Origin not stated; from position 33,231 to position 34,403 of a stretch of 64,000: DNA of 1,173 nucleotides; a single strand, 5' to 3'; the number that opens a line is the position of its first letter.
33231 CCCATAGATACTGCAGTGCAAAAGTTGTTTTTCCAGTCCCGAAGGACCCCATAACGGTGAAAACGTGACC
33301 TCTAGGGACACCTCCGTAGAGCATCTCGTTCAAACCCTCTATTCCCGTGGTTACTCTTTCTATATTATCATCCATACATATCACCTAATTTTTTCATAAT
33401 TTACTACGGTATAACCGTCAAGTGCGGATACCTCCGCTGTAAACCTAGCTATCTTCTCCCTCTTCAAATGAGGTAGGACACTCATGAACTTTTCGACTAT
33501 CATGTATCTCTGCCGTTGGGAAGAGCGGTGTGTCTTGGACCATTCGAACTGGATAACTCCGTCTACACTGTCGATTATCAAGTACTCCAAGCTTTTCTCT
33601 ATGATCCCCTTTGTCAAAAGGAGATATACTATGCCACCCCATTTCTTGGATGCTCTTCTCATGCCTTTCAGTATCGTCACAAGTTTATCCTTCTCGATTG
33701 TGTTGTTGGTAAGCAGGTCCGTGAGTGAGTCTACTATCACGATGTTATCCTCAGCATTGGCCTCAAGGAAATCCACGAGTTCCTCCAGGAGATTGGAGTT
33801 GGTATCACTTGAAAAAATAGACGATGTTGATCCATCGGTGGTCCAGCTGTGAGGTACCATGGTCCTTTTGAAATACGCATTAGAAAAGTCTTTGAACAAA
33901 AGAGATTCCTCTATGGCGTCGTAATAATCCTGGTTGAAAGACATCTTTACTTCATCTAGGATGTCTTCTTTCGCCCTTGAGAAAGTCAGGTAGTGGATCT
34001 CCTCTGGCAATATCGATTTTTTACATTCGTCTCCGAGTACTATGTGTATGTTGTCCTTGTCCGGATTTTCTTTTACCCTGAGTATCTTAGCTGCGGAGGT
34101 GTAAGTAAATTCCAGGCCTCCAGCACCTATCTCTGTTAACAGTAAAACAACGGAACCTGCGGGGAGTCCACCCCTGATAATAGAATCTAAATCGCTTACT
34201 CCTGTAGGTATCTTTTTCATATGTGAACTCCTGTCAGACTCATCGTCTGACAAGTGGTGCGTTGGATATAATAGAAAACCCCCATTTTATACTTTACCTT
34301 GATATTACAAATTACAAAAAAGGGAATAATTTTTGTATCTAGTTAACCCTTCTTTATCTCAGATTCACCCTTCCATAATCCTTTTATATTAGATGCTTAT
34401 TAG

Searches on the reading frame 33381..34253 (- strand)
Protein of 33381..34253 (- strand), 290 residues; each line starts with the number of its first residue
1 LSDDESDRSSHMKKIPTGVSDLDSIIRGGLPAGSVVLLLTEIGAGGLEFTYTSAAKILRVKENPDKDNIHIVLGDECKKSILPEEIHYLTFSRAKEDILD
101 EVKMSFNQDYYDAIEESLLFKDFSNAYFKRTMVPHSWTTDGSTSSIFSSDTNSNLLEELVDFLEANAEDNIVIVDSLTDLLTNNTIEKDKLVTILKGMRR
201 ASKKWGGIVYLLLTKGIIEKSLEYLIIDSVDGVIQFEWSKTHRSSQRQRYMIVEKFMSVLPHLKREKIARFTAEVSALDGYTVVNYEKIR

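Call 7: search_protein_families(library=pfam, proteins=[window:33381-34253:-], max_evalue=0.01)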
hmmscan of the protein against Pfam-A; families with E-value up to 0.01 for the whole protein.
window:33381-34253:- (290 aa): 3 families
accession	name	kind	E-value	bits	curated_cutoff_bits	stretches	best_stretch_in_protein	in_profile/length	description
PF06745.19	ATPase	-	4.8e-08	33.1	26.6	1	15-55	1-45/231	KaiC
PF08423.17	Rad51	-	0.00019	21.2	22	0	11-52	4-45/244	Rad51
PF05625.17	PAXNEB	-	0.0094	15.5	28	0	16-38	20-42/366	PAXNEB protein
